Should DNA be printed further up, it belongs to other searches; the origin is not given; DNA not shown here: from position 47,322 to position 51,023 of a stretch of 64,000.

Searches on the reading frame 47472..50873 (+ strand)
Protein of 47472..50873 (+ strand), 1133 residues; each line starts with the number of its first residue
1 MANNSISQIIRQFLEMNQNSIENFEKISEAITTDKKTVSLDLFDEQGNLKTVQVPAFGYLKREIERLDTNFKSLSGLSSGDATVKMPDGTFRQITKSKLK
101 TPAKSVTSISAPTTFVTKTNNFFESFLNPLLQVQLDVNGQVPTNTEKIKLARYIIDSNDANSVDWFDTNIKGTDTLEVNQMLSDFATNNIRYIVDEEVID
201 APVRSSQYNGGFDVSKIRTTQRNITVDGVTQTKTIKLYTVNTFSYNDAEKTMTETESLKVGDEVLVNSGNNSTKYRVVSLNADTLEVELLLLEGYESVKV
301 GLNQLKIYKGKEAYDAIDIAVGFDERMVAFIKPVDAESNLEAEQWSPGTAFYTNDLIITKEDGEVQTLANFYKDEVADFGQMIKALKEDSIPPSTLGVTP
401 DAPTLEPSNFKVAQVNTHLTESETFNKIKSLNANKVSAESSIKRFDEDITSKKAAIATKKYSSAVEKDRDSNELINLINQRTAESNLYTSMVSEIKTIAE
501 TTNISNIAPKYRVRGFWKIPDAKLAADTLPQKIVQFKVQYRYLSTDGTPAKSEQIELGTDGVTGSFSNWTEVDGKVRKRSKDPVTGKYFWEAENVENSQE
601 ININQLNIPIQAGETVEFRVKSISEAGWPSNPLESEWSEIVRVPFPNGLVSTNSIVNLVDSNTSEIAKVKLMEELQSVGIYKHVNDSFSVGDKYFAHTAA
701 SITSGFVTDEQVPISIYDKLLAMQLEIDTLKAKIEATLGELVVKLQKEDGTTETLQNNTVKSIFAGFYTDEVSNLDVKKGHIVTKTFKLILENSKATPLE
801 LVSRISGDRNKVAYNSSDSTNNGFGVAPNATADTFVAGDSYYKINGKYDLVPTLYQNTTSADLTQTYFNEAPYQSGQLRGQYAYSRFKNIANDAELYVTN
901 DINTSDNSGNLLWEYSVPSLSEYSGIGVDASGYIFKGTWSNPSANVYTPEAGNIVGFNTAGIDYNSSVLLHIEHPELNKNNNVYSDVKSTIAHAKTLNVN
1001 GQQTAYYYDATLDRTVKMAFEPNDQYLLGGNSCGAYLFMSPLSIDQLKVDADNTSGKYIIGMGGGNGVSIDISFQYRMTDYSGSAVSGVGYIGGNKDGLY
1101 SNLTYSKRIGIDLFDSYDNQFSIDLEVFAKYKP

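Call 13: search_protein_families(library=phrogs, proteins=[window:47472-50873:+], max_evalue=0.001)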
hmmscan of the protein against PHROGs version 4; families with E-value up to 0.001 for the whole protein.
window:47472-50873:+ (1133 aa): 1 family
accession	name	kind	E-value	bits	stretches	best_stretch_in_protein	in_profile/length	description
phrog_29329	-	unknown function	7.8e-153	511.6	2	2-816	8-811/1092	-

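Call 20: search_dna_similar(query=window:47472-50873:+, collection=phages, mode=protein, max_rows=25)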
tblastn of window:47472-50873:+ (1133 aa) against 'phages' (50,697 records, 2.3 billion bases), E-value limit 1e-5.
Records with a match: 31; places in all: 31; records where one place covers at least 80% of the query: 9.
Best place of each record, by identity: <60% 31.
By first word of the organism name: Prevotella 15; uncultured 6; Tenacibaculum 5; Chryseobacterium 2; Sphingomonas 2; Flavobacterium 1.
By host as written in the record: Prevotella sp. 15; - 6; Tenacibaculum maritimum 3; Chryseobacterium indologenes MA9 2; Sphingomonas paucimobilis, Felix d'Herelle Reference Center for Phages host ... 2; Tenacibaculum sp. 2; Flavobacterium sp. B330 1.
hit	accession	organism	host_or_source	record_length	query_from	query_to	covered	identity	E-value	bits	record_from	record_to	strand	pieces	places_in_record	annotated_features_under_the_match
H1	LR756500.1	uncultured phage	metagenomic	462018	4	1132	100%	36.4%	0e+0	749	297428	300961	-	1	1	record has no annotation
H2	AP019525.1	Tenacibaculum phage PTm5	Tenacibaculum maritimum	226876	1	1133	100%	28.3%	2e-68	369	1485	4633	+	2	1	hypothetical protein (x2)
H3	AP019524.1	Tenacibaculum phage PTm1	Tenacibaculum maritimum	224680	1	1133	100%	28.2%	3e-60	369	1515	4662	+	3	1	hypothetical protein (x3)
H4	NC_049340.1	Tenacibaculum phage PTm1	Tenacibaculum maritimum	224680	1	1133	100%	28.2%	3e-60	369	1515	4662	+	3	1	hypothetical protein (x3)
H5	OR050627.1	Chryseobacterium phage MA9V-1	Chryseobacterium indologenes MA9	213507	25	1133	98%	26.9%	4e-76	283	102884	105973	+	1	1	hypothetical protein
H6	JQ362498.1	Sphingomonas phage PAU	Sphingomonas paucimobilis, Felix ...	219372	2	1083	95%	27.3%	3e-94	338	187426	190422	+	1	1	264: gp264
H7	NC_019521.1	Sphingomonas phage PAU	Sphingomonas paucimobilis, Felix ...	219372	2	1083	95%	27.3%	3e-94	338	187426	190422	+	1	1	264: gp264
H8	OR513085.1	Chryseobacterium phage MA9V-2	Chryseobacterium indologenes MA9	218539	25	1133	98%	26.6%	7e-75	279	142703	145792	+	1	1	hypothetical protein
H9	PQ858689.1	Flavobacterium phage MaF61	Flavobacterium sp. B330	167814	5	1132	100%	25.1%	1e-73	275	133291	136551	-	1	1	hypothetical protein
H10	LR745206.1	uncultured phage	metagenomic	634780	5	816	72%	32.2%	8e-112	391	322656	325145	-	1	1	record has no annotation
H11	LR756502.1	uncultured phage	metagenomic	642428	5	817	72%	31.2%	3e-105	372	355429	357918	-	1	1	record has no annotation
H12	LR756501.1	uncultured phage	metagenomic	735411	4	763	67%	31.3%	2e-60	356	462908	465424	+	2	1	record has no annotation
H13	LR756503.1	uncultured phage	metagenomic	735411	4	763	67%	31.3%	2e-60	356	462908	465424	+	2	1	record has no annotation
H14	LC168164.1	Tenacibaculum phage pT24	Tenacibaculum sp.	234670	4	807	71%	29.2%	1e-72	272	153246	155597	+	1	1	hypothetical protein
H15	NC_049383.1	Tenacibaculum phage pT24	Tenacibaculum sp.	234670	4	807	71%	29.2%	1e-72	272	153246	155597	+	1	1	hypothetical protein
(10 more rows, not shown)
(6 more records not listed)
